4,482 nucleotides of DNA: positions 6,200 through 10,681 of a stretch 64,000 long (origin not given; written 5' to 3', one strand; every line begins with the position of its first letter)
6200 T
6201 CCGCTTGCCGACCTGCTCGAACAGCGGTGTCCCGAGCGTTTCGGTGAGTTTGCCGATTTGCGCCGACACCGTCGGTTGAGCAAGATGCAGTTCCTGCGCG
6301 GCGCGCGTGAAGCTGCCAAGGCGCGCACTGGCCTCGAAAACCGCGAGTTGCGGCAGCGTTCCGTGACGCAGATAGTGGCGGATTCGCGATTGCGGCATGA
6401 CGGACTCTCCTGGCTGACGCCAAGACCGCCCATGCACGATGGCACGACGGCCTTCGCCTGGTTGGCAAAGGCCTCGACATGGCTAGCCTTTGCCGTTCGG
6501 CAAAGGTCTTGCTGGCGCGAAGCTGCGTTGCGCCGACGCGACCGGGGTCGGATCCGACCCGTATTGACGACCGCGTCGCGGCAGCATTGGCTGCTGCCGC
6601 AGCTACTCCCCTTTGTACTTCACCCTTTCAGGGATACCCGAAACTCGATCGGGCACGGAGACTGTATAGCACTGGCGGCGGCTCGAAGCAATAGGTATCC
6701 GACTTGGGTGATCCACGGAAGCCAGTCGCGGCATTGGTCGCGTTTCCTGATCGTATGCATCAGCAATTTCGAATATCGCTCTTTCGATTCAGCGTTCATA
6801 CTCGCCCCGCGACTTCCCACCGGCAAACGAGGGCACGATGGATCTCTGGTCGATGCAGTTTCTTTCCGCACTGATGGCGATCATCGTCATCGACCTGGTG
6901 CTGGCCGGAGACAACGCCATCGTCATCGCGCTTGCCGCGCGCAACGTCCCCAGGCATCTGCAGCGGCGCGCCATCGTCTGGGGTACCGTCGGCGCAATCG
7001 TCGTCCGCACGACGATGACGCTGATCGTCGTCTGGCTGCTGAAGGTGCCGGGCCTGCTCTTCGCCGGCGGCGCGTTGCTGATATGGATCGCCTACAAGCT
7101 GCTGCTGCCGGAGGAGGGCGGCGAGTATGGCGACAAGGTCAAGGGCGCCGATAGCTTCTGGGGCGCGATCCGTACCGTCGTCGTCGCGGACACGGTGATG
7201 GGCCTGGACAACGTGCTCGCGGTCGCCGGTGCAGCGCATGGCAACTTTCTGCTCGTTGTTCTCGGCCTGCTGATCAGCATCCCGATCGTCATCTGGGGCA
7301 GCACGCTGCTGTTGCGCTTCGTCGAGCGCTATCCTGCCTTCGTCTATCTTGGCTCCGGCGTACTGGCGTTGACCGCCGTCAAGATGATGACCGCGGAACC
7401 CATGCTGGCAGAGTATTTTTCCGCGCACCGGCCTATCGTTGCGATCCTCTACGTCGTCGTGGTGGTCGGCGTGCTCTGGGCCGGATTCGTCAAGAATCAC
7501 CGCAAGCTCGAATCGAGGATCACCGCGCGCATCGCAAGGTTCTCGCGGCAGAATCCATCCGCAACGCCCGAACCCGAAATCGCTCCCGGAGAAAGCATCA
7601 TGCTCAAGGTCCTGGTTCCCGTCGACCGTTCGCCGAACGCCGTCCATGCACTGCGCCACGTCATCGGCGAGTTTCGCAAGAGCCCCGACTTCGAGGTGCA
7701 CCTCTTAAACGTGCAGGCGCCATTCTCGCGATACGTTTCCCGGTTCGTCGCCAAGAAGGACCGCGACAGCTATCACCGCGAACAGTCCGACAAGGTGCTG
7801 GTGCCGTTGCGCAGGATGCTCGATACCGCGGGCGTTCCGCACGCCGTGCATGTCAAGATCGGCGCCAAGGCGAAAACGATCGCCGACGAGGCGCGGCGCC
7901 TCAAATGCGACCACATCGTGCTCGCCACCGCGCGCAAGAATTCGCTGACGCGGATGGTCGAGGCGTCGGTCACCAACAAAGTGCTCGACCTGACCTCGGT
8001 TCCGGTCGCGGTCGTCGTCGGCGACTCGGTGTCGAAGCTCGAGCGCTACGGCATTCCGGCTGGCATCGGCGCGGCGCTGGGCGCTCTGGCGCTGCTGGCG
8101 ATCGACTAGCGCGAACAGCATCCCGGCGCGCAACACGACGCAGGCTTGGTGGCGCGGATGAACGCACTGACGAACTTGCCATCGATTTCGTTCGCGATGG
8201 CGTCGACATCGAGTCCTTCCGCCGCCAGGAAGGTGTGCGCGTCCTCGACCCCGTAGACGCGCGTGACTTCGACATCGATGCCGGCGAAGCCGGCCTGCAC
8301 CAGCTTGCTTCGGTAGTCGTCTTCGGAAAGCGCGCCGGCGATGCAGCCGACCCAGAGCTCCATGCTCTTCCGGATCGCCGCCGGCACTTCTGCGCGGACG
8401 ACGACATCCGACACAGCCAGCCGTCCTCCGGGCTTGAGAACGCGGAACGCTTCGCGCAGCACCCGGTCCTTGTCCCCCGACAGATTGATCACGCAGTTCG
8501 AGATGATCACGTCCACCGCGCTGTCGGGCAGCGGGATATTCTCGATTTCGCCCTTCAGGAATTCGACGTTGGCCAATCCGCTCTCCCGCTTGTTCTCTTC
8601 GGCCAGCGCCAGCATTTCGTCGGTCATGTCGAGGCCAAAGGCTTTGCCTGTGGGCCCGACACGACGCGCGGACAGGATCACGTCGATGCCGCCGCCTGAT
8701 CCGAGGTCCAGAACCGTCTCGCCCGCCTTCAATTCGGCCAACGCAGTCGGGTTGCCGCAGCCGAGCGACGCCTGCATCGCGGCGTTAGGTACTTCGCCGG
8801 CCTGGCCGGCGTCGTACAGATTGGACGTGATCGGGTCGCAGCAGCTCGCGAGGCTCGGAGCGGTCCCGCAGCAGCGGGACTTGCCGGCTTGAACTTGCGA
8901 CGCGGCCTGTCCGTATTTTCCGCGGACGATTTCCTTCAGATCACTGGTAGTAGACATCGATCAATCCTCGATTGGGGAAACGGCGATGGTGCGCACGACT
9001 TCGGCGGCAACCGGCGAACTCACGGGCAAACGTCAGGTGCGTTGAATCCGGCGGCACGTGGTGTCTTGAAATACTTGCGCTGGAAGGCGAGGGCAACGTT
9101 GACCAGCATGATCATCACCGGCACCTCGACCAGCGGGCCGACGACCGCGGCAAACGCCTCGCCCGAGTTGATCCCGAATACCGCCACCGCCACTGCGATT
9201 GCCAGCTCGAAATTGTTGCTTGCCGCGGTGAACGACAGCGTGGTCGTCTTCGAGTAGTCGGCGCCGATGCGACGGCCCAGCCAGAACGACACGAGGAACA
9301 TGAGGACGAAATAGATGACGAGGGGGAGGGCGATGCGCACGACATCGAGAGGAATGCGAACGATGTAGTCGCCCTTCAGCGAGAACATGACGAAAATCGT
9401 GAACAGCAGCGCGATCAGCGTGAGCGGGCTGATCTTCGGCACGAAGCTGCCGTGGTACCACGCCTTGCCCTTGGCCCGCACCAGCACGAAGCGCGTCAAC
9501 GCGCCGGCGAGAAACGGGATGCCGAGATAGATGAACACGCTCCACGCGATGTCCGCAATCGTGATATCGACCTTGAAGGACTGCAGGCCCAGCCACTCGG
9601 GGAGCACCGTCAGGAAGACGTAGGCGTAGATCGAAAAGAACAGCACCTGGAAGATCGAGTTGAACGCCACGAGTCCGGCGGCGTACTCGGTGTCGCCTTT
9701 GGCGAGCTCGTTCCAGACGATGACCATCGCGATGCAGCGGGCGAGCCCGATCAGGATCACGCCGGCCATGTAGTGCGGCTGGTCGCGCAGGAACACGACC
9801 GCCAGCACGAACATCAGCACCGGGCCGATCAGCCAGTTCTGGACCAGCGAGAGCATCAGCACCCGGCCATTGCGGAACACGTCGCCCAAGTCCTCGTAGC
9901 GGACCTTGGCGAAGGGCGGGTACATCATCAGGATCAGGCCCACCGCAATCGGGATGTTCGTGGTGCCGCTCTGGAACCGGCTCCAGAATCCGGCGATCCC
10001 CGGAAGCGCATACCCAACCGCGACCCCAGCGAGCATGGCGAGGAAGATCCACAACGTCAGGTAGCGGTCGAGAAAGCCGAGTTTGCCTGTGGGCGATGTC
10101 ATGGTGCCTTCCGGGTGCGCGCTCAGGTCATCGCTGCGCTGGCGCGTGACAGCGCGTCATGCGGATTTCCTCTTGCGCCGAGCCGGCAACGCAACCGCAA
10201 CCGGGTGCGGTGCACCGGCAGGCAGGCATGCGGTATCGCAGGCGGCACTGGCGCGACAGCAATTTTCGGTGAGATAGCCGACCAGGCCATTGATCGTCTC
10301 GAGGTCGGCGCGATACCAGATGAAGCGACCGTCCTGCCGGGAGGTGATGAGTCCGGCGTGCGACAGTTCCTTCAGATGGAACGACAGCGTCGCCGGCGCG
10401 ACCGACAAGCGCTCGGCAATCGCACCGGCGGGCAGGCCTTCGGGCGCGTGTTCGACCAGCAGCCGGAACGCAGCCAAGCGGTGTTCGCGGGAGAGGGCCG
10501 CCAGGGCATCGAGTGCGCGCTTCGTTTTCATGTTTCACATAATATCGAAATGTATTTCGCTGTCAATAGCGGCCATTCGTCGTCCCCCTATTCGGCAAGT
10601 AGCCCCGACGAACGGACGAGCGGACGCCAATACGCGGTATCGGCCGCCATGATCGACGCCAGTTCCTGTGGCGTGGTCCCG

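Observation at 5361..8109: Mn2+ riboswitch wired to a LysR transcription factor, facing away from the terC gene: candidate riboswitch-to-TF relay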

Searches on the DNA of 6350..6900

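Call 4: search_rna_families(source=window, start=6350, end=6900, threshold=evalue, max_evalue=10, show_alignments=5)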
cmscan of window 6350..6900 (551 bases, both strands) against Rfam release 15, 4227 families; matches with E-value up to 10: 4.
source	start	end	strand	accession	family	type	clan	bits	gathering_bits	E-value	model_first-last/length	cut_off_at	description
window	6514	6632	-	RF00080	Manganese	Cis-reg; riboswitch;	-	26.1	45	2.7e-05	1-177/177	no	Manganese Mn2+ riboswitch aptamer (yybP-ykoY)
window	6576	6619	+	RF02804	PyrR206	Gene; snRNA; snoRNA; HACA-box;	-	19.5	46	0.52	1-60/60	no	Pyrobaculum sRNA 206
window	6483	6511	+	RF04305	HCV_SL1412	Cis-reg;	-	15.4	38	1.2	1-48/48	no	Hepatitis C virus stem-loop SL1412 RNA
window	6487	6506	+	RF02922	RAGATH-32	Cis-reg;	-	14.8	41.8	0.76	36-55/78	no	RAGATH-32 RNA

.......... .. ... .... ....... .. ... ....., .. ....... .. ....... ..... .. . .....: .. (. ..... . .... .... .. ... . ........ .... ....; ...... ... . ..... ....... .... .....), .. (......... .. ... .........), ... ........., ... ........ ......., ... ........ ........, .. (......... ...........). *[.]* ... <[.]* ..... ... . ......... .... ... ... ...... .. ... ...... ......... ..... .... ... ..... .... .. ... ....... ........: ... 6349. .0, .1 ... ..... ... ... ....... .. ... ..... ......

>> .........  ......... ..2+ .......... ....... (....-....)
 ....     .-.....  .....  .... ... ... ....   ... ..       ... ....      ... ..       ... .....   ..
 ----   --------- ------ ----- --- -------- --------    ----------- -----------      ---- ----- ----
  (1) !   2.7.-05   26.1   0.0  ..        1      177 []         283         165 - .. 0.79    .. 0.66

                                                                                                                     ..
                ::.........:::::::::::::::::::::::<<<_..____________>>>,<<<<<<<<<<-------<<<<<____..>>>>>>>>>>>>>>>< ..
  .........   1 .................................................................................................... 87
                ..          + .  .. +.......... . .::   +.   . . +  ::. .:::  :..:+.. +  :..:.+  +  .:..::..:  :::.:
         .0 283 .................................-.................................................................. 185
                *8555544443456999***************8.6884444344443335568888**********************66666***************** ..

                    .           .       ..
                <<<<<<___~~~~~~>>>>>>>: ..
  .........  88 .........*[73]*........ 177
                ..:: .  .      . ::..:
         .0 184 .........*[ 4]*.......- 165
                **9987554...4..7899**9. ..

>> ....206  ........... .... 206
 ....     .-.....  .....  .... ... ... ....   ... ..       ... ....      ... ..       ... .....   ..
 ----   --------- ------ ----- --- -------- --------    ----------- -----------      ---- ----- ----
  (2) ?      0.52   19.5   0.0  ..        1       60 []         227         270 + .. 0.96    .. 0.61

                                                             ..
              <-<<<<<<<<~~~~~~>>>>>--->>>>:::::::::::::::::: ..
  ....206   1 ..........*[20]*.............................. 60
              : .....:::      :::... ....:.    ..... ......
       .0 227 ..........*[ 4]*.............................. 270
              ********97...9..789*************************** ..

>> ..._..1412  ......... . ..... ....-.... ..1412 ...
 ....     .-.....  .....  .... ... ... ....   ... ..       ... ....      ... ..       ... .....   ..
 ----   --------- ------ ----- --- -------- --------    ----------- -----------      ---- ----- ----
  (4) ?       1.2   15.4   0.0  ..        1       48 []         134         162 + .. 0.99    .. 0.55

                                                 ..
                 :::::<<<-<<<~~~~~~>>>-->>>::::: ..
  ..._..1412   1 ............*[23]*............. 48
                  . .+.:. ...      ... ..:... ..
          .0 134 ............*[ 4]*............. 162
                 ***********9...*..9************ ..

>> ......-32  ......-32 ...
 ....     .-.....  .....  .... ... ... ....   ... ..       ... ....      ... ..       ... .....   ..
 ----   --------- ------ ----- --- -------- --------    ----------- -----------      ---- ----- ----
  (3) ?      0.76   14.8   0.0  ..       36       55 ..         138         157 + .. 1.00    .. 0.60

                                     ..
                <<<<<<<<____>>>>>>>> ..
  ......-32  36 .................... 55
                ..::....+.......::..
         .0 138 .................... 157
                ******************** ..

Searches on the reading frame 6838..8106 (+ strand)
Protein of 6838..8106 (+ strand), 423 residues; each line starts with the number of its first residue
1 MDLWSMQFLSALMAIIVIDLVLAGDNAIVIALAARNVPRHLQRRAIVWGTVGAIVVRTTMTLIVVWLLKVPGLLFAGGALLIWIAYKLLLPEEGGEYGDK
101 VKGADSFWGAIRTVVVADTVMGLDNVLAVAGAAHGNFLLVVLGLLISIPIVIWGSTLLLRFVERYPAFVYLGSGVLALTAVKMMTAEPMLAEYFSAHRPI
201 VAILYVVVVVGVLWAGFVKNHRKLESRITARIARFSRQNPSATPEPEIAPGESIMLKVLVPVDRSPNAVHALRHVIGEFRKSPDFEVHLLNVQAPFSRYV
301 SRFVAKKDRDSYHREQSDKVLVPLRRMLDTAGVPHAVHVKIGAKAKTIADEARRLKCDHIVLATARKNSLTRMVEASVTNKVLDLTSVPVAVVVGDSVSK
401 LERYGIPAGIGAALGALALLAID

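Call 10: search_protein_families(library=pfam, proteins=[window:6838-8106:+])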
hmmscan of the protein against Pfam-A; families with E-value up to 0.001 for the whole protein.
window:6838-8106:+ (423 aa): 2 families
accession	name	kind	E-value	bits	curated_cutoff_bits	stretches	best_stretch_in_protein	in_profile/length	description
PF03741.22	TerC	-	7.5e-49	166.3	27.8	1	14-185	2-176/178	Integral membrane protein TerC family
PF00582.32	Usp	-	2e-19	71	24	1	257-393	4-140/141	Universal stress protein family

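Call 31: search_protein_families(library=ncbifam, proteins=[window:6838-8106:+], max_evalue=1e-10)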
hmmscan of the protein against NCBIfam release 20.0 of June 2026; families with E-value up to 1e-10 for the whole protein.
window:6838-8106:+ (423 aa): 2 families
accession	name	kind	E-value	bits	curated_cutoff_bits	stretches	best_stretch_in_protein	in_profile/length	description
TIGR03717.1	R_switched_YjbE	subfamily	5.7e-66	221.6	134.8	1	12-186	2-175/176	YjbE family putative metal transport protein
TIGR03716.1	R_switched_YkoY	subfamily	1.6e-25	90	138.5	1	12-219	2-216/220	integral membrane protein, YkoY family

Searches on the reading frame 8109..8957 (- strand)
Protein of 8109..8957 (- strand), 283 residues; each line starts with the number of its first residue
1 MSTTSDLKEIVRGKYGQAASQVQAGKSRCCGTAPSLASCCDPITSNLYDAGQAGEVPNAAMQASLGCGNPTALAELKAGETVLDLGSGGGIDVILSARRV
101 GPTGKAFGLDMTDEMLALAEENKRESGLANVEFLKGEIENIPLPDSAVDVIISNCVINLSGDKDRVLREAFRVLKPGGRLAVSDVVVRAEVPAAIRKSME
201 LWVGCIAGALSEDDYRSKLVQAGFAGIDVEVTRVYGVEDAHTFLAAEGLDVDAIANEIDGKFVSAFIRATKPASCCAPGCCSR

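Call 10: search_protein_families(library=pfam, proteins=[window:8109-8957:-])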
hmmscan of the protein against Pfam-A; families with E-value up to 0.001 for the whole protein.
window:8109-8957:- (283 aa): 12 families
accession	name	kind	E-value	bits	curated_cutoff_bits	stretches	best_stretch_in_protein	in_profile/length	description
PF13847.12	Methyltransf_31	-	5.6e-38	130.3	27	1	77-219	2-141/145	Methyltransferase domain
PF13649.12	Methyltransf_25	-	1.5e-21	77.3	27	1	82-178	1-97/97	Methyltransferase domain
PF08241.18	Methyltransf_11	-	1.6e-21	77.2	21.2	1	83-181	1-94/95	Methyltransferase domain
PF01209.24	Ubie_methyltran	-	4.6e-20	72.4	20.1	1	76-202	45-169/233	ubiE/COQ5 methyltransferase family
PF08242.18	Methyltransf_12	-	6e-13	49.8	30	1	83-180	1-98/98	Methyltransferase domain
PF13489.12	Methyltransf_23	-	4.6e-10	39.9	27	1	72-194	16-128/164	Methyltransferase domain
PF01135.25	PCMT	-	8.6e-08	32.6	20.3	1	71-180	66-169/210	Protein-L-isoaspartate(D-aspartate) O-methyltransferase (PCMT)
PF05148.21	Methyltransf_8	-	5.4e-07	30.1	27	1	136-191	111-165/219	Hypothetical methyltransferase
PF20922.3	Anamorsin_N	-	9e-07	29.2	27.1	1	126-197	31-103/163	Anamorsin, N-terminal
PF06325.19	PrmA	-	1.5e-06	28.4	22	1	76-187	159-263/296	Ribosomal protein L11 methyltransferase (PrmA)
PF05175.20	MTS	-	3e-06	27.4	23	1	78-182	31-138/170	Methyltransferase small domain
PF00891.24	Methyltransf_2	-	0.00094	19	22.3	0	75-224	59-209/210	O-methyltransferase domain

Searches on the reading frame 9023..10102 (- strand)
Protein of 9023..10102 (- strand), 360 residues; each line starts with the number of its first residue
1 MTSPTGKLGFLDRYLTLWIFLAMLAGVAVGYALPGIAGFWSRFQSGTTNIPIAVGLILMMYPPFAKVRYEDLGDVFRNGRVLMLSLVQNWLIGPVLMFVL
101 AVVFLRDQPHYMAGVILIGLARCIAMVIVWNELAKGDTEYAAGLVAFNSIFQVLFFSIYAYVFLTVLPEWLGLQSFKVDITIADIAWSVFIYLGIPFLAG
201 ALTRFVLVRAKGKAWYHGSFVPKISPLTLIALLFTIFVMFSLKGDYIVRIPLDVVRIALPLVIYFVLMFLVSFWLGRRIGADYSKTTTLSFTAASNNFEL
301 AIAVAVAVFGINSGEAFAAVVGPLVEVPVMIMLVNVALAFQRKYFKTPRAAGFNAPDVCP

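Call 10: search_protein_families(library=pfam, proteins=[window:9023-10102:-])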
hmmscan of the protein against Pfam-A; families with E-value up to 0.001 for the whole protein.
window:9023-10102:- (360 aa): 1 family
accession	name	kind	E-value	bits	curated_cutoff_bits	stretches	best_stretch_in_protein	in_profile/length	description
PF01758.21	SBF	-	1e-59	201.9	24.3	1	54-249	2-190/191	Sodium Bile acid symporter family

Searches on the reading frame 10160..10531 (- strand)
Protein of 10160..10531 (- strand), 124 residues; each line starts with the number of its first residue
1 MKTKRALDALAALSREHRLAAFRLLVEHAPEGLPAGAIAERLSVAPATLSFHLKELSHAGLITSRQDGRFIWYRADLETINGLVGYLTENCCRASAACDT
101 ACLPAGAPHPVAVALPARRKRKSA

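Call 10: search_protein_families(library=pfam, proteins=[window:10160-10531:-])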
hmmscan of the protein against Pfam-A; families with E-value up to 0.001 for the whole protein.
window:10160-10531:- (124 aa): 6 families
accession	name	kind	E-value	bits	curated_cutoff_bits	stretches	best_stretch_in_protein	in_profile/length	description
PF12840.13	HTH_20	-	4.8e-12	46.1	27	1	13-65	1-51/51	Helix-turn-helix domain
PF01047.28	MarR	-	9.3e-05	22.7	24.6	1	31-67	16-52/59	MarR family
PF01022.26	HTH_5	-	0.00019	21.7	22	1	38-64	21-47/47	Bacterial regulatory protein, arsR family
PF12802.13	MarR_2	-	0.00044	20.8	27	0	26-69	14-60/61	MarR family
PF13545.12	HTH_Crp_2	-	0.00069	20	27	0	35-69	25-58/70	Crp-like helix-turn-helix domain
PF09339.16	HTH_IclR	-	0.00077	19.6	22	0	25-63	11-49/52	IclR helix-turn-helix domain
